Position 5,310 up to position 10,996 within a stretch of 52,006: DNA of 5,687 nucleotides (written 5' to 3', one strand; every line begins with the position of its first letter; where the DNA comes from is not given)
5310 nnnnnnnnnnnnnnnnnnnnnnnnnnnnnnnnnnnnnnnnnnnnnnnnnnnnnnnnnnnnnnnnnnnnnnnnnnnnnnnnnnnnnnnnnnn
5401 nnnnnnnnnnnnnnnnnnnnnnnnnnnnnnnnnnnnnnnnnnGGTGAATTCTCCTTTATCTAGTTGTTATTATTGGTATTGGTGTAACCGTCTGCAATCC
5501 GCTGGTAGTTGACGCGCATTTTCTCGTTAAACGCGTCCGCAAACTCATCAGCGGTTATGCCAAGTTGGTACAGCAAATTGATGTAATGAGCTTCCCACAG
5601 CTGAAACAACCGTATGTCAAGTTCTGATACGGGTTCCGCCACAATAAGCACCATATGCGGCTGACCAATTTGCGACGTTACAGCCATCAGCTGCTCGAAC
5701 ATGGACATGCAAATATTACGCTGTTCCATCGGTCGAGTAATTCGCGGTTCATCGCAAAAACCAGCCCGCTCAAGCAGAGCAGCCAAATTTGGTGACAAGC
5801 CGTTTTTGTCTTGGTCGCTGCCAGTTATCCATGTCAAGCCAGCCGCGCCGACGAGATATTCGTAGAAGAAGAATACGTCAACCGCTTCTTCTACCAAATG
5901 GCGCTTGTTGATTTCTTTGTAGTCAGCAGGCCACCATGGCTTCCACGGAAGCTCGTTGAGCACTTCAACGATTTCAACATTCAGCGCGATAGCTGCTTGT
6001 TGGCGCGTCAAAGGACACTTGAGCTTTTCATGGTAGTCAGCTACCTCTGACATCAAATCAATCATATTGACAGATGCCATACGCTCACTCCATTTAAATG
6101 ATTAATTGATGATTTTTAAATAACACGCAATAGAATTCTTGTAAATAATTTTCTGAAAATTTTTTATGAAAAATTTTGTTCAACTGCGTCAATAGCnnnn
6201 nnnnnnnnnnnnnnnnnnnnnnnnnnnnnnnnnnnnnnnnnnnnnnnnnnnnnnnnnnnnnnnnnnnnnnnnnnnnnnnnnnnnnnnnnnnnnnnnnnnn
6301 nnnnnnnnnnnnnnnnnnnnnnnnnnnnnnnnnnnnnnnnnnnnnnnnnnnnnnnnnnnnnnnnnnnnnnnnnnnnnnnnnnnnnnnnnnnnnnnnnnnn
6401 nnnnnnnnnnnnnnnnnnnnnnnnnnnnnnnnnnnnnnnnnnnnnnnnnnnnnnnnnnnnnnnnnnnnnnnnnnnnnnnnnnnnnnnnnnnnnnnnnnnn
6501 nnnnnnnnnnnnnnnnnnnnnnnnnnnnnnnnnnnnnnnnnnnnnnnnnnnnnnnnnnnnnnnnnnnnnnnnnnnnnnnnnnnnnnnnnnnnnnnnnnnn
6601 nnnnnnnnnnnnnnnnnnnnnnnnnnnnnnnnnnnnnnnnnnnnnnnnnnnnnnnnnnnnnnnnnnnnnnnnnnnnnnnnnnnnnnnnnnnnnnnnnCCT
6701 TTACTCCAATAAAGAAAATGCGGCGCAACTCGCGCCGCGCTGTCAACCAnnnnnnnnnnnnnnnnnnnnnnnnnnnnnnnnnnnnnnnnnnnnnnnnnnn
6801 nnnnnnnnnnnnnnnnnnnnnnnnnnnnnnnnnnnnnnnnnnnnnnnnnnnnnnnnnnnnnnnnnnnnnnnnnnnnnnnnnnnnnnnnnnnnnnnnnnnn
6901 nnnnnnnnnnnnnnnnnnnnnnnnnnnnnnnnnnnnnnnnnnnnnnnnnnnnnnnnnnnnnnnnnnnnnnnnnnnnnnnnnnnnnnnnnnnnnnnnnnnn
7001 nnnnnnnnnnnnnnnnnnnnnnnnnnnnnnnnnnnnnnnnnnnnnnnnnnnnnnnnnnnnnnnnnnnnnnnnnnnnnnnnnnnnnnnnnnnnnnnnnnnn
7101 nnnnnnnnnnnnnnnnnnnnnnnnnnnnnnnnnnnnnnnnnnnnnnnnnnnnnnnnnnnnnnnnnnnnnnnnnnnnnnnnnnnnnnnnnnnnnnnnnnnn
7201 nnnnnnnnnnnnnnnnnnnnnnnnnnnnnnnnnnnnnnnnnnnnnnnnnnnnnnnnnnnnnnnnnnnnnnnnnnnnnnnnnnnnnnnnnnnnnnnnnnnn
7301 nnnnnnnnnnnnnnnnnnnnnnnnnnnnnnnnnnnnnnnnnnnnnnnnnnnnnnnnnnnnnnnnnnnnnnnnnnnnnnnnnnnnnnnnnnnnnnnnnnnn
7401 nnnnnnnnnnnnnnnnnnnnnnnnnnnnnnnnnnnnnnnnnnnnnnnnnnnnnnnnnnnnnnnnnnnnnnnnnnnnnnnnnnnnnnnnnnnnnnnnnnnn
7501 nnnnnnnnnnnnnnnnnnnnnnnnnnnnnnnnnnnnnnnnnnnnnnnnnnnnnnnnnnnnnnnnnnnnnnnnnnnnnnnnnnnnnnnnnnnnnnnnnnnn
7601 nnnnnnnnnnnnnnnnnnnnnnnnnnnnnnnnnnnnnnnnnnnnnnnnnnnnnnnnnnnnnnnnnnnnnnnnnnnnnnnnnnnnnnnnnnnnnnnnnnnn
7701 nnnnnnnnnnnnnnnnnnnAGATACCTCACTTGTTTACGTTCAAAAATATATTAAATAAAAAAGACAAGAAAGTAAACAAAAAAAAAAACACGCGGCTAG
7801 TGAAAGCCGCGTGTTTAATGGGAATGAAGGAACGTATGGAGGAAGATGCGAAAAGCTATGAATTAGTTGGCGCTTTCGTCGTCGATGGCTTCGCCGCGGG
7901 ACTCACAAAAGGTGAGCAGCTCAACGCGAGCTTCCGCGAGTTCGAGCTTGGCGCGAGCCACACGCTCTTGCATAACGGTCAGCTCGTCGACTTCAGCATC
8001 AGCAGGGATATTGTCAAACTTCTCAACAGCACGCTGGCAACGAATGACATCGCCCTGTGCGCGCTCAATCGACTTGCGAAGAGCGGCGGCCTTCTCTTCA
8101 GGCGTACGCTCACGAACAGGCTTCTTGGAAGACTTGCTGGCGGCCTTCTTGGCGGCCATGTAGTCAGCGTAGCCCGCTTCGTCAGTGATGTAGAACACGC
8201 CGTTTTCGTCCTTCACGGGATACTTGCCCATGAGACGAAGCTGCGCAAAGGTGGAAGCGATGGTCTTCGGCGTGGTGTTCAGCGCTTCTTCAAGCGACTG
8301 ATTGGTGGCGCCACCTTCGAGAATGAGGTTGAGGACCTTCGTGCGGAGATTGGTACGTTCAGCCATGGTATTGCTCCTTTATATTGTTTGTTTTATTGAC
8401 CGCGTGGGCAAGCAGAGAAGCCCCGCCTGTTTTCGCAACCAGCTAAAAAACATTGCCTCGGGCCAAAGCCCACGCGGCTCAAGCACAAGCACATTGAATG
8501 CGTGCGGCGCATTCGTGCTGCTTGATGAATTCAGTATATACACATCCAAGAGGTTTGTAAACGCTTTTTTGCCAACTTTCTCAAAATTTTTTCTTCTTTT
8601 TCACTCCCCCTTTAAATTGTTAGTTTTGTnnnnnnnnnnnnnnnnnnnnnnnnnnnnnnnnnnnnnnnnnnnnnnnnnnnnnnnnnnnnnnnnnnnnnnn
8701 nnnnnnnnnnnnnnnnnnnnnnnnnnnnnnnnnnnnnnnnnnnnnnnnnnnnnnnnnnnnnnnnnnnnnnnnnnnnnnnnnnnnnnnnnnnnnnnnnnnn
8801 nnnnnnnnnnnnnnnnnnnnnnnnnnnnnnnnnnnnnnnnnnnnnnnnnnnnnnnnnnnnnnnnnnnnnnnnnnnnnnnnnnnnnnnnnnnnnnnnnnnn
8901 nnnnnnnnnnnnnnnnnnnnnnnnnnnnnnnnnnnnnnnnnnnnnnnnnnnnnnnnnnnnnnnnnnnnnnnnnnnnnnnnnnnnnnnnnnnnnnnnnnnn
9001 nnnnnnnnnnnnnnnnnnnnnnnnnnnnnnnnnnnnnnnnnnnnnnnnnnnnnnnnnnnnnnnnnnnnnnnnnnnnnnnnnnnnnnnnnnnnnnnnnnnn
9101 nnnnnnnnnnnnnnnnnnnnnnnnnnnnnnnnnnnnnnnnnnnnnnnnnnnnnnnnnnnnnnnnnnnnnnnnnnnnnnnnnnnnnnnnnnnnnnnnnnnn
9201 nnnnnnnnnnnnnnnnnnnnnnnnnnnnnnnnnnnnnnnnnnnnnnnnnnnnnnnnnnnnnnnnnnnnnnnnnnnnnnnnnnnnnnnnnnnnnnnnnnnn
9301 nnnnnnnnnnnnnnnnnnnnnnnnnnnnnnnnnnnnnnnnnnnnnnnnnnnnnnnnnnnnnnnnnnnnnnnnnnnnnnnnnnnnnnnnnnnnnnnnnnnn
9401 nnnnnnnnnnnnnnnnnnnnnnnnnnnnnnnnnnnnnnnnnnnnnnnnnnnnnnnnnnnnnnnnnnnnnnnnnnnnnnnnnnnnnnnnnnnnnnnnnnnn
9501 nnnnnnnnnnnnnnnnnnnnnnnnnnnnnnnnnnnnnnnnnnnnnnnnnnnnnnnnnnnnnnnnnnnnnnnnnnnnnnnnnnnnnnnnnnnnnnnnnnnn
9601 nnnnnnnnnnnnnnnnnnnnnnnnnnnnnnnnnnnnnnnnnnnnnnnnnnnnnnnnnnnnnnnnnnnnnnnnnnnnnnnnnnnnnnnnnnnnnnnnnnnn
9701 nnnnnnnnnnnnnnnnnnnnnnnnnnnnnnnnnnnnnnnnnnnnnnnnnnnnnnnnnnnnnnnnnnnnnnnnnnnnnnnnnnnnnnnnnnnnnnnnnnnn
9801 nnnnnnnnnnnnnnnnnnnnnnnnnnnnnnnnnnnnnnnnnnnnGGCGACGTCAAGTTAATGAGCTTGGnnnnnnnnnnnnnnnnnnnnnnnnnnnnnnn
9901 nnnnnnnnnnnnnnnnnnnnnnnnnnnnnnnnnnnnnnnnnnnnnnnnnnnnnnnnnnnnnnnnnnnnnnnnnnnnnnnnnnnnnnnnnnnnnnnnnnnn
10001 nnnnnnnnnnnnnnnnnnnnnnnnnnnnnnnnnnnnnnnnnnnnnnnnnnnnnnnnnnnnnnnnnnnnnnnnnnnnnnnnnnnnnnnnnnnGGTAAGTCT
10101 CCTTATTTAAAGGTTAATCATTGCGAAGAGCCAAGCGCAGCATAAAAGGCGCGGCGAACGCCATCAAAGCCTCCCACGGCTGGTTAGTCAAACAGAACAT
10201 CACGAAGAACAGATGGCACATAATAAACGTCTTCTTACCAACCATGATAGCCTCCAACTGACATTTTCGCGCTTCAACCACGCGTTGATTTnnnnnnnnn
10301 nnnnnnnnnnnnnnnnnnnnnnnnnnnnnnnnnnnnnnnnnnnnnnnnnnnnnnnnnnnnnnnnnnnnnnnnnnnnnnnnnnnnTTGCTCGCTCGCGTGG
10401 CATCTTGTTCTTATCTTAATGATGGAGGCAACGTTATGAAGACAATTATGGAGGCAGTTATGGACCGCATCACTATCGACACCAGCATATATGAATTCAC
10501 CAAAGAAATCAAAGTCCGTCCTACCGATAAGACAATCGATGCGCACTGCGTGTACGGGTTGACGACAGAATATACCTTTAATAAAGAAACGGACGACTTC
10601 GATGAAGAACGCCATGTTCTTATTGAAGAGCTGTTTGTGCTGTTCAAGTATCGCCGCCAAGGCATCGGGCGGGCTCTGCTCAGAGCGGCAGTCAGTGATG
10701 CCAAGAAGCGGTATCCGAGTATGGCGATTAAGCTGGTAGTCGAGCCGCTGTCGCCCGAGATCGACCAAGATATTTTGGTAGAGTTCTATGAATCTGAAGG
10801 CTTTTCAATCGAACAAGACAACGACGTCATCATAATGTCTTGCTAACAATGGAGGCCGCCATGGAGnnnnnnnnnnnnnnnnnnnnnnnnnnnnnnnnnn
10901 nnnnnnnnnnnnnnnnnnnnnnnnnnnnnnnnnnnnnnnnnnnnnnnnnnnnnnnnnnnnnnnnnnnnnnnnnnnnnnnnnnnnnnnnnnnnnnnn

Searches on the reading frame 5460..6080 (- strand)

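Call 16: search_protein_families(library=phrogs, proteins=[window:5460-6080:-], max_evalue=0.001)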
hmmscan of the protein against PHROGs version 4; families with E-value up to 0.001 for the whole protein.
window:5460-6080:- (206 aa): 2 families
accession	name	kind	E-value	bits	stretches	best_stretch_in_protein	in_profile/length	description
phrog_173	-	DNA, RNA and nucleotide metabolism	1.1e-13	52.5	1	26-201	58-190/196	nucleoside triphosphate pyrophosphohydrolase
phrog_12184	-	other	2.1e-07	32.3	0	13-83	62-130/153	nucleotide pyrophosphohydrolase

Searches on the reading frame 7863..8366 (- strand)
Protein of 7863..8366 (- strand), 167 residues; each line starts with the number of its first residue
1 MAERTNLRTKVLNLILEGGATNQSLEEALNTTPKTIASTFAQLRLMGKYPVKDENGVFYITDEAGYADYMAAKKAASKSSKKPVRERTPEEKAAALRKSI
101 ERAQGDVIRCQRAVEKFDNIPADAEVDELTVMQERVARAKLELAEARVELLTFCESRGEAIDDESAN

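Call 16: search_protein_families(library=phrogs, proteins=[window:7863-8366:-], max_evalue=0.001)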
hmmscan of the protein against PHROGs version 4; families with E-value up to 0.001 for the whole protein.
window:7863-8366:- (167 aa): 0 families

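Call 23: search_protein_families(library=pfam, proteins=[window:7863-8366:-], max_evalue=0.05)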
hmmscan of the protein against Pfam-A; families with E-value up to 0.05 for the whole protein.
window:7863-8366:- (167 aa): 0 families

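Call 38: find_homologous_proteins(query=window:7863-8366:-)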
Query window:7863-8366:- (167 aa): 9 proteins with E <= 0.001 among 438 candidates.
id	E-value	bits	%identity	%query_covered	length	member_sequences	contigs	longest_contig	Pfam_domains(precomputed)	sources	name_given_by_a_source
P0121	2.3e-97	341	98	100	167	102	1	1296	-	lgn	-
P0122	3.4e-97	340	98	100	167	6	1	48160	-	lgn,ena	-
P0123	1.1e-96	339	98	100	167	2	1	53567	-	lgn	-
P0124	1.1e-96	339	98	100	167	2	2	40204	-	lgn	-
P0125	3.4e-96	337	98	100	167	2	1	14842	-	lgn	-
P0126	4.0e-95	334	98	100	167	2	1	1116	-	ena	-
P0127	2.1e-94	331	97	100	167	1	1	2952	-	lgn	-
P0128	3.1e-91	321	93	100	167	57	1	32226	-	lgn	-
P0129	6.1e-24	103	100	34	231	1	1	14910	PF00140.26,PF03979.20,PF04542.21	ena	-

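Call 40: find_encoding_contigs(protein=P0128, flank=10000, max_places=3)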
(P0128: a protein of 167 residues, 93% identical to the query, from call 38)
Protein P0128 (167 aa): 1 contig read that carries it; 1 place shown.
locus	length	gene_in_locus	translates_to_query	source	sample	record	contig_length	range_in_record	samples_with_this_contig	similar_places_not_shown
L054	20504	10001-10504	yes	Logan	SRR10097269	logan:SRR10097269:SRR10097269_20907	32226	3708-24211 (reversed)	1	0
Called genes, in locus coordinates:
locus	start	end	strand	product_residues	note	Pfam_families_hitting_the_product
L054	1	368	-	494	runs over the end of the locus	PF03237:Terminase_6N, PF17289:Terminase_6C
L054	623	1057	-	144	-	PF20901:Sf6_terminase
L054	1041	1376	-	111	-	-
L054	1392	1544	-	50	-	-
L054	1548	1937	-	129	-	-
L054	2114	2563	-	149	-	PF01510:Amidase_2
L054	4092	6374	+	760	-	PF08707:PriCT_2, PF05272:VapE-like_dom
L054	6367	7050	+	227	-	-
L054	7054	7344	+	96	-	-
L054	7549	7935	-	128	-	PF17013:Acetyltransf_15 (weak), PF13508:Acetyltransf_7 (weak)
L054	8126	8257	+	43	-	-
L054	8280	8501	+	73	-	-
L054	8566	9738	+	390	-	PF10926:DUF2800, PF12705:PDDEXK_1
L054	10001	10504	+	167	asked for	-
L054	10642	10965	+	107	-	PF18909:dGTP_diPhyd_N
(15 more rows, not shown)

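Call 53: predict_structure(protein=window:7863-8366:-)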
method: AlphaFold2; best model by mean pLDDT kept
length: 167 residues; sequences in the alignment: 1
mean_pLDDT: 71.1   pTM: 0.39
mean pLDDT of the five models: 71.1, 70.3, 68.2, 67.3, 66.2
residues with pLDDT >= 90: 1; 70-90: 92; 50-70: 65; < 50: 9
segments of 3 or more residues with pLDDT < 50: 80-83
pLDDT, mean of each block of 10 residues (from residue 1): 55 58 57 61 76 73 83 66 61 83 87 76 67 85 86 77 51
secondary structure, 60 per line:
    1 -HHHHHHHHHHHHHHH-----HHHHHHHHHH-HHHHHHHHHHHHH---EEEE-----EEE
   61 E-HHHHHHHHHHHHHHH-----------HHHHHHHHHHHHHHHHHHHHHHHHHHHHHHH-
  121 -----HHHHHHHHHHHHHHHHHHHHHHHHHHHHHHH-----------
elements in order: H2-16 H22-31 H33-45 E49-52 E58-61 H63-77 H89-119 H126-156

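Call 55: fold_search(model_id=the predicted structure, library=pdb)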
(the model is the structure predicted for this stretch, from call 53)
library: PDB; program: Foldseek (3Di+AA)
matches with E <= 10: 546; with E <= 0.001: 0
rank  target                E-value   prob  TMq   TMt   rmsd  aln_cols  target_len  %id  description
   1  6jyi_B                2.5e-02  0.98  0.37  0.38  19.7       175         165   15  Crystal structure of the PadR-like transcriptional regulator BC1756 from Bacillus cereus (released 2019-06-26)
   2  6lg2_B                2.5e-02  0.96  0.34  0.30  21.3       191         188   14  VanR bound to Vanillate (released 2020-02-12)
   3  5x11_D                5.1e-02  0.93  0.36  0.34  20.0       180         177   14  Crystal structure of Bacillus subtilis PadR in complex with operator DNA (released 2017-11-22)
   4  5x11_E                6.9e-02  0.89  0.33  0.31  20.2       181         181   14  Crystal structure of Bacillus subtilis PadR in complex with operator DNA (released 2017-11-22)
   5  1ku9_A                1.2e-01  0.72  0.30  0.33  16.8       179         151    9  X-ray Structure of a Methanococcus jannaschii DNA-Binding Protein: Implications for Antibiotic Resistance in Staphyloc (released 2002-12-25)
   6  4bne_A                1.4e-01  0.94  0.38  0.22  14.5       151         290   16  Pacsin2 Interacts with Membranes and Actin-Filaments (released 2014-05-14)
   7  4bne_B                2.1e-01  0.94  0.38  0.22  14.2       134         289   14  Pacsin2 Interacts with Membranes and Actin-Filaments (released 2014-05-14)
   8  5x11_A                2.1e-01  0.66  0.33  0.31  20.4       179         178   14  Crystal structure of Bacillus subtilis PadR in complex with operator DNA (released 2017-11-22)
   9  8v2g_A                2.7e-01  0.99  0.40  0.19   7.7        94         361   16  Cryo-EM structure of the KCa2.2 channel in apo state (released 2025-04-23)
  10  9vub_A                3.2e-01  0.99  0.40  0.19   8.3        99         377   16  channel C complex with 3 (released 2026-03-11)
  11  9vub_C                3.2e-01  0.66  0.37  0.17  11.8       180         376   14  channel C complex with 3 (released 2026-03-11)
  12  9vua_A                3.2e-01  0.63  0.35  0.18  12.4       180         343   14  channel A complex with 1 (released 2026-03-11)
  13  9vu9_A                3.6e-01  0.97  0.35  0.17   8.1        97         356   18  channel D complex with 4 (released 2026-03-11)
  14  3hai_C                3.6e-01  0.63  0.38  0.23  21.0       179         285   12  Crystal structure of human PACSIN1 F-BAR domain (P21 lattice) (released 2009-06-16)
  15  9j3d_D                3.8e-01  0.91  0.35  0.18  15.4       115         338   14  Cryo-EM structure of TMexCD1-TOprJ1 (released 2025-08-13)
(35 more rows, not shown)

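Call 74: search_protein_representatives(protein=window:7863-8366:-)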
Query: 167 residues. Proteins with E-value up to 0.001 (for the whole library): 83; up to 1e-10: 16; up to 1e-30: 1. The best 83 are listed.
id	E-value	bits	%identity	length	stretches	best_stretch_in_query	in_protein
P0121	7.5e-98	340.9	98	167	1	1-167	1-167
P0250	3.7e-19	85.8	38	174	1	4-164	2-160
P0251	1.2e-13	67.9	46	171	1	5-108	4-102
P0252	1.7e-13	67.4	44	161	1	5-146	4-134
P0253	5.2e-13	65.9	38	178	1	2-147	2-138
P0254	9.6e-13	65.0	41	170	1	9-150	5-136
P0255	1.0e-12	64.9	46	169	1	6-95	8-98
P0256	9.3e-12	61.8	45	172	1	4-106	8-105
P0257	1.0e-11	61.7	41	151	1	6-163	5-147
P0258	1.3e-11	61.4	34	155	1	8-146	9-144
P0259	1.3e-11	61.3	32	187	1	4-149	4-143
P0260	1.4e-11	61.3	36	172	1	8-147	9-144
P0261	1.4e-11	61.3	46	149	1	1-116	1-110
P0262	1.8e-11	60.9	40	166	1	1-140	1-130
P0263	5.4e-11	59.3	36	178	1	7-138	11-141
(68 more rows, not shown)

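Call 76: search_protein_families(library=pfam, alignment_id=A5, max_evalue=0.01)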
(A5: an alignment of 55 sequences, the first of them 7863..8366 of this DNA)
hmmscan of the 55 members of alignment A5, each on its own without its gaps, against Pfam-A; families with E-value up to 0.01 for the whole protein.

A. member 1, window:7863-8366:- (167 aa): 0 families

B. families by the number of members that match (of 55 scanned): 15 families
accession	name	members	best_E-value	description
PF01022.26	HTH_5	3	9.7e-05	Bacterial regulatory protein, arsR family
PF08279.18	HTH_11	2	0.0012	HTH domain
PF17782.7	DprA_WH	1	0.00041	DprA winged helix domain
PF21476.4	PF0610-like_N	1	0.0013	PF0610-like, N-terminal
PF04614.17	Pex19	1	0.0034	Pex19 protein family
PF08281.18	Sigma70_r4_2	1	0.0035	Sigma-70, region 4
PF24409.1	wHTH-PRTase_assc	1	0.0037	wHTH-PRTase associated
PF07506.17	RepB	1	0.005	RepB plasmid partitioning protein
PF07382.16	HC2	1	0.0051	Histone H1-like nucleoprotein HC2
PF17675.6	APG6_N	1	0.0062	Apg6 coiled-coil region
PF02050.21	FliJ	1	0.0063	Flagellar FliJ protein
PF23824.1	DUF7194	1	0.0064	Family of unknown function (DUF7194)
PF12840.13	HTH_20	1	0.0071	Helix-turn-helix domain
PF25213.1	HVO_A0261_N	1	0.0083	HVO_A0261 N-terminal domain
PF02901.20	PFL-like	1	0.0086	Pyruvate formate lyase-like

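Call 77: search_solved_structures(query=A5, max_evalue=1, show_alignments=2)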
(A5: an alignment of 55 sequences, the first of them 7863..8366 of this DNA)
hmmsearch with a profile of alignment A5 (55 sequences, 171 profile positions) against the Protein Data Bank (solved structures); distinct sequences matched with E-value up to 1: 6.
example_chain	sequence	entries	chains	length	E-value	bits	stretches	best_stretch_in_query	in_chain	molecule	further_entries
9bk6_A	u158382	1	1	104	0.3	14.3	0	85-128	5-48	B10_CYTX binder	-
2ic9_A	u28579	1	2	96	0.31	14.3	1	84-149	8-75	Nucleocapsid protein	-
9x1x_A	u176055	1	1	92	0.41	13.9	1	83-152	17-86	P57-M5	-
2e2e_A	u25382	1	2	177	0.51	13.6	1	67-156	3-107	Formate-dependent nitrite reductase complex nrfG subunit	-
9x1w_A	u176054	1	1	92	0.86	12.9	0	83-152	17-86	P57-M4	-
3sfv_B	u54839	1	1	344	0.87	12.9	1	53-137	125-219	LidA protein, substrate of the Dot/Icm system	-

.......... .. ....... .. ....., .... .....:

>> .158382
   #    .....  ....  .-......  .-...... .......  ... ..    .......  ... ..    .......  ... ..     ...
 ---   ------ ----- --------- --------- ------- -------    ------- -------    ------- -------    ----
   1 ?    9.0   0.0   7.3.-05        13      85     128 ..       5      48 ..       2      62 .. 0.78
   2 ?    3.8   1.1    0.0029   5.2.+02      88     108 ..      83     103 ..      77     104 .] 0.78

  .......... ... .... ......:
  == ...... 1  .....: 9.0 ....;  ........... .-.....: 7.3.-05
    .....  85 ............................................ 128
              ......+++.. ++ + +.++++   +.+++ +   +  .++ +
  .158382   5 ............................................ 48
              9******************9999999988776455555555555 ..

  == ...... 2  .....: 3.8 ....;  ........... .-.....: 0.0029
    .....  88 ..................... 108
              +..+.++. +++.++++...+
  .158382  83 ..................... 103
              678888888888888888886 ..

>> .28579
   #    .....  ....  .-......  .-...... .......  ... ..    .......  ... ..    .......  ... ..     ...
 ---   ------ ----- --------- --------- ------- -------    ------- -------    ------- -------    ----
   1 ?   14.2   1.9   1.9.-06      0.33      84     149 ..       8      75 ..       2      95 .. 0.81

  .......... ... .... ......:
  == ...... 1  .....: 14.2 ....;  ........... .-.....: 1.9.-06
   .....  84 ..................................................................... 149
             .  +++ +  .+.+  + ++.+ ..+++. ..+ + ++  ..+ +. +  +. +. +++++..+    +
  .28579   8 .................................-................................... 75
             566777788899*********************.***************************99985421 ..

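Call 88: predict_structure(alignment_id=A6)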
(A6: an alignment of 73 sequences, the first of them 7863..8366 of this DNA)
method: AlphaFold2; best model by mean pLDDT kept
length: 167 residues; sequences in the alignment: 73
mean_pLDDT: 92.5   pTM: 0.64
mean pLDDT of the five models: 92.5, 92.3, 92.1, 91.4, 90.9
residues with pLDDT >= 90: 133; 70-90: 28; 50-70: 5; < 50: 1
segments of 3 or more residues with pLDDT < 50: none
pLDDT, mean of each block of 10 residues (from residue 1): 83 98 98 98 98 98 98 95 90 95 97 91 83 96 95 89 64
secondary structure, 60 per line:
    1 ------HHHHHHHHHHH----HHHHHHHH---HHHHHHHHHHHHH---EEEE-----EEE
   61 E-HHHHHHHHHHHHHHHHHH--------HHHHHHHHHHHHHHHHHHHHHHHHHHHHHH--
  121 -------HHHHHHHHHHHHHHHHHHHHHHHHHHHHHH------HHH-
elements in order: H7-17 H22-29 H33-45 E49-52 E58-61 H63-80 H89-118 H128-157

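Call 91: fold_search(model_id=the predicted structure, library=pdb)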
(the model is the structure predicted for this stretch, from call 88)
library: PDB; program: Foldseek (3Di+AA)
matches with E <= 10: 840; with E <= 0.001: 0
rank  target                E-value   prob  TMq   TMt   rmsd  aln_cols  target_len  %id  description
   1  6lg2_B                4.4e-03  0.98  0.30  0.27  16.3       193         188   14  VanR bound to Vanillate (released 2020-02-12)
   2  6lg2_A                4.7e-03  0.99  0.30  0.28  16.0       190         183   15  VanR bound to Vanillate (released 2020-02-12)
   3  5z7b_B                6.0e-03  0.98  0.31  0.26  16.5       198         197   15  Crystal structure of the VanR transcription factor in complex with vanillate (released 2018-08-29)
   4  5x11_C                9.1e-03  0.99  0.35  0.33  15.7       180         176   10  Crystal structure of Bacillus subtilis PadR in complex with operator DNA (released 2017-11-22)
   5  5x11_B                9.1e-03  0.99  0.35  0.33  15.7       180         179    9  Crystal structure of Bacillus subtilis PadR in complex with operator DNA (released 2017-11-22)
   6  5z7b_A                1.0e-02  0.96  0.31  0.26  16.2       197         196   15  Crystal structure of the VanR transcription factor in complex with vanillate (released 2018-08-29)
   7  5x11_D                1.1e-02  0.87  0.25  0.24  16.0       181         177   13  Crystal structure of Bacillus subtilis PadR in complex with operator DNA (released 2017-11-22)
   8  5y8t_B                1.2e-02  0.99  0.36  0.35  15.0       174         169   10  Crystal structure of Bacillus subtilis PadR in complex with p-coumaric acid (released 2017-11-29)
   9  6jyi_A                1.2e-02  0.96  0.31  0.30  16.0       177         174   18  Crystal structure of the PadR-like transcriptional regulator BC1756 from Bacillus cereus (released 2019-06-26)
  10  5x11_E                1.5e-02  0.85  0.26  0.24  16.2       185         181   11  Crystal structure of Bacillus subtilis PadR in complex with operator DNA (released 2017-11-22)
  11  1uly                  1.6e-02  0.89  0.26  0.23  16.2       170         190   20  Crystal structure analysis of the ArsR homologue DNA-binding protein from P. horikoshii OT3 (released 2004-10-19)
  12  5y8t_C                2.1e-02  0.85  0.26  0.26  14.6       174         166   12  Crystal structure of Bacillus subtilis PadR in complex with p-coumaric acid (released 2017-11-29)
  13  5x11_G                2.3e-02  0.80  0.26  0.24  16.2       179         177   13  Crystal structure of Bacillus subtilis PadR in complex with operator DNA (released 2017-11-22)
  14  5x12                  2.6e-02  0.99  0.36  0.34  15.8       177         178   10  Crystal structure of Bacillus subtilis PadR (released 2017-11-22)
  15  7cbv_A                2.6e-02  0.85  0.27  0.27  15.4       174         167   14  Crystal structure of the transcriptional regulator PadR from Bacillus subtilis (space group H32) (released 2021-04-21)
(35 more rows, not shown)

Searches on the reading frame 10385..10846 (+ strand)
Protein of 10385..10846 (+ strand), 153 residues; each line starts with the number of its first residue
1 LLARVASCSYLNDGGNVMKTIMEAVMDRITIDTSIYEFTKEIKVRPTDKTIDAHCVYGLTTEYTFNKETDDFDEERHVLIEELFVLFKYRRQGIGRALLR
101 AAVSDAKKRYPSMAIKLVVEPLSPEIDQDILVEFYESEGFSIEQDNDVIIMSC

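Call 31: search_protein_families(library=pfam, proteins=[window:10385-10846:+], max_evalue=0.01)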
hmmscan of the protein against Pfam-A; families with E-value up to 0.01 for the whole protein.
window:10385-10846:+ (153 aa): 5 families
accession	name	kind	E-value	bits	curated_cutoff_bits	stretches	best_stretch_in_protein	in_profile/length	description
PF13508.13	Acetyltransf_7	-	1.3e-08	35.5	27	1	73-141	28-83/84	Acetyltransferase (GNAT) domain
PF00583.31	Acetyltransf_1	-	7e-07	30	20.7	1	70-112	55-92/116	Acetyltransferase (GNAT) family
PF13673.13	Acetyltransf_10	-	1.8e-06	28.4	23.6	1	79-141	53-108/128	Acetyltransferase (GNAT) domain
PF17013.11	Acetyltransf_15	-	6.3e-06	26.2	35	1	65-140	59-136/210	Putative acetyl-transferase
PF14542.12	Acetyltransf_CG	-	0.0007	20.1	30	1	74-109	21-56/80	GCN5-related N-acetyl-transferase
